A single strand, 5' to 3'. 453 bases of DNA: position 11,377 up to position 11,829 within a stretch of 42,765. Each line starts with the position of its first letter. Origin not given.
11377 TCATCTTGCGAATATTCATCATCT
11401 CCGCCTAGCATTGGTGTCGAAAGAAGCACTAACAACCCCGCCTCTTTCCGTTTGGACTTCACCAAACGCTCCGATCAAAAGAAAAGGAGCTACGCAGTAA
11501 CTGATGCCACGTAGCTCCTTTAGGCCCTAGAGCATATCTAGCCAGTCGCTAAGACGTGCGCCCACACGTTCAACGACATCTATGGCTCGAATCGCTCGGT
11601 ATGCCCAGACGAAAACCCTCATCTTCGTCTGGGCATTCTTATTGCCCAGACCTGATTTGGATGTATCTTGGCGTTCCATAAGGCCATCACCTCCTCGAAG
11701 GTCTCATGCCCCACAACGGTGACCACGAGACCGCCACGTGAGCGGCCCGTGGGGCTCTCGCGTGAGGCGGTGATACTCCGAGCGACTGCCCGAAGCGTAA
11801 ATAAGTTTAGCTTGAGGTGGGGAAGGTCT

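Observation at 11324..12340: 1-kb low-GC island between the early and packaging modules: divergent small ORFs, a perfect 12-bp terminator and several hairpins (moron or ncRNA locus)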

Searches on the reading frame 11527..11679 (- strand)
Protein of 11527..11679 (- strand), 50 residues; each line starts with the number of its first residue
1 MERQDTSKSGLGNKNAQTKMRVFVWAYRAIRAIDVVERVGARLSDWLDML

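Call 10: search_protein_families(library=pfam, proteins=[window:11527-11679:-], max_evalue=0.1)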
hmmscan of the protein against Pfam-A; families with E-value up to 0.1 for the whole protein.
window:11527-11679:- (50 aa): 0 families

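Call 11: search_protein_families(library=phrogs, proteins=[window:11527-11679:-], max_evalue=0.1)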
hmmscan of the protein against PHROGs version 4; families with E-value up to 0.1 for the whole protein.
window:11527-11679:- (50 aa): 0 families

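Call 18: find_homologous_proteins(query=window:11530-11679:-, max_evalue=1)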
Query window:11530-11679:- (50 aa): 1 proteins with E <= 1 among 1 candidates.
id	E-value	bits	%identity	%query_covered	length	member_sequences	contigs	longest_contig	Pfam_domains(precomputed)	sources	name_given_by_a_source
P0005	4.8e-25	102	100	100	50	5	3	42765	-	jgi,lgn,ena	jgi:hypothetical protein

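Call 22: find_encoding_contigs(protein=P0005, flank=6000, max_places=6)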
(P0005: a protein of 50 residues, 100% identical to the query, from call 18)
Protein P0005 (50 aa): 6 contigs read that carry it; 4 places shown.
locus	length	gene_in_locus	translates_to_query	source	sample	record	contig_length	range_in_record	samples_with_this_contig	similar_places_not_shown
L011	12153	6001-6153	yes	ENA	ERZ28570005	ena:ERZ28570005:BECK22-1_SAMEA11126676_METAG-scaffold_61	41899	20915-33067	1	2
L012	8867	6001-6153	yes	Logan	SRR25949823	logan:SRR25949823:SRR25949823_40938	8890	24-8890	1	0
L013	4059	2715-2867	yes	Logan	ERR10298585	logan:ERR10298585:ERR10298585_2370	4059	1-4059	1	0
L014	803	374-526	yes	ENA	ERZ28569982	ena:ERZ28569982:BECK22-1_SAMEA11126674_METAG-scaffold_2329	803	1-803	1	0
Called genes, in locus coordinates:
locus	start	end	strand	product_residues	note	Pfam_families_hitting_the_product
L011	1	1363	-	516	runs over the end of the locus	-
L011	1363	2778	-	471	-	PF05133:SPP1_portal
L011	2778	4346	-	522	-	PF20441:TerL_nuclease (faint)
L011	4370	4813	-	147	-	PF25673:Terminase_7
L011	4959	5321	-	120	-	-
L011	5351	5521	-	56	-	-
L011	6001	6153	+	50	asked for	-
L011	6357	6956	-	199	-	-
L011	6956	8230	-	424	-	PF00176:SNF2-rel_dom, PF00270:DEAD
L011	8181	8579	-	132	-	-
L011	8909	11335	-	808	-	PF05272:VapE-like_dom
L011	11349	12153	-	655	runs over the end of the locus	PF00476:DNA_pol_A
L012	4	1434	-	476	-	-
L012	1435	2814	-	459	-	PF05133:SPP1_portal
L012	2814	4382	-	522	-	-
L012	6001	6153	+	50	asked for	-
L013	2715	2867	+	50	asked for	-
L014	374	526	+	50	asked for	-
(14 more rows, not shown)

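Call 26: find_related_loci(query=window:11530-11679:-, collection=viral_contigs, flank=4000)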
Query window:11530-11679:- (50 aa) in viral_contigs; peptide patterns used: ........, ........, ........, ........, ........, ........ (x = any residue, [..] = any of these).
85 stretches matched a pattern, but none encodes a relative of the query by tblastn (E <= 1e-3).

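Call 29: find_related_loci(query=window:11530-11679:-, collection=metagenome_contigs, flank=4000)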
Query window:11530-11679:- (50 aa) in metagenome_contigs; peptide patterns used: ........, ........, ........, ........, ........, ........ (x = any residue, [..] = any of these).
600 stretches matched a pattern, but none encodes a relative of the query by tblastn (E <= 1e-3).

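Call 37: search_protein_families(library=padloc, proteins=[window:11530-11679:-], max_evalue=0.1)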
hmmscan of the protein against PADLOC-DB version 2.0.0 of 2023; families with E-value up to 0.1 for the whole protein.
window:11530-11679:- (50 aa): 0 families

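Call 40: search_protein_families(library=ncbifam, proteins=[window:11530-11679:-], max_evalue=0.5)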
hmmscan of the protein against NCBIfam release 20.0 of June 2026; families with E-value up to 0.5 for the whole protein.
window:11530-11679:- (50 aa): 0 families

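Call 46: search_protein_representatives(protein=window:11530-11679:-)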
Query: 50 residues. Proteins with E-value up to 0.001 (for the whole library): 3; up to 1e-10: 1; up to 1e-30: 0. The best 3 are listed.
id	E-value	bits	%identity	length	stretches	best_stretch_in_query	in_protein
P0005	1.5e-25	102.4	100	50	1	1-50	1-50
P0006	2.0e-07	46.4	29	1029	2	6-44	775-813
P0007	4.3e-04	36.1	49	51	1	2-50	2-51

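Call 48: find_encoding_contigs(protein=P0007, flank=6000, max_places=6)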
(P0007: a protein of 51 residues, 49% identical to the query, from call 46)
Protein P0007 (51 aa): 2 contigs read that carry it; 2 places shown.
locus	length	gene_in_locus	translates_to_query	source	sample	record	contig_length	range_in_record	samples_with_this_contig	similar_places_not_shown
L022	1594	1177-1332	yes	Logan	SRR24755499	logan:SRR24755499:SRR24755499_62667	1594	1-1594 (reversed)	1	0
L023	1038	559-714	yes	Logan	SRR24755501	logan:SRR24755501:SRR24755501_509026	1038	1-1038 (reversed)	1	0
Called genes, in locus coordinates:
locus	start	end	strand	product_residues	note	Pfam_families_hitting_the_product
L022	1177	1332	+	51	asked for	-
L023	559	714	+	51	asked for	-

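Call 53: find_homologous_proteins(query=A3, max_evalue=10)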
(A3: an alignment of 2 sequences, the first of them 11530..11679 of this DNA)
Query A3 (2 sequences) (50 aa, profile of the alignment): 2 proteins with E <= 10 among 2 candidates.
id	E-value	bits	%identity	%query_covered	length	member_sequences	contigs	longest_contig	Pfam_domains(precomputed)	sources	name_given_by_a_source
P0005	1.3e-29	119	100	100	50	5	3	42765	-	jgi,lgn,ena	jgi:hypothetical protein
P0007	1.6e-28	116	49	100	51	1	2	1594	-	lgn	-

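Call 66: predict_structure(alignment_id=A3)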
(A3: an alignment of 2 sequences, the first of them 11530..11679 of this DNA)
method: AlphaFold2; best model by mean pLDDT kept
length: 50 residues; sequences in the alignment: 2
mean_pLDDT: 72.4   pTM: 0.33
mean pLDDT of the five models: 72.4, 70.9, 69.9, 69.6, 63.9
residues with pLDDT >= 90: 0; 70-90: 32; 50-70: 17; < 50: 1
segments of 3 or more residues with pLDDT < 50: none
pLDDT, mean of each block of 10 residues (from residue 1): 56 74 83 80 70
secondary structure, 60 per line:
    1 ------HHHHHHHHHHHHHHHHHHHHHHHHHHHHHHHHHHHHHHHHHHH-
elements in order: H7-49

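Call 82: search_solved_structures(query=A3, max_evalue=10)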
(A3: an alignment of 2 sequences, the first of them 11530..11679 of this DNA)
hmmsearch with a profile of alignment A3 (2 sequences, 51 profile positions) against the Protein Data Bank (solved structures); distinct sequences matched with E-value up to 10: 0.

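Call 91: find_related_loci(query=A3, collection=viral_contigs, flank=3000)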
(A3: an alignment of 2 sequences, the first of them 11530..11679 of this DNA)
Query A3 (50 aa) in viral_contigs; peptide patterns used: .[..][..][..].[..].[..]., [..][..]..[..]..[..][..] (x = any residue, [..] = any of these).
18 stretches matched a pattern, but none encodes a relative of the query by tblastn (E <= 1e-3).
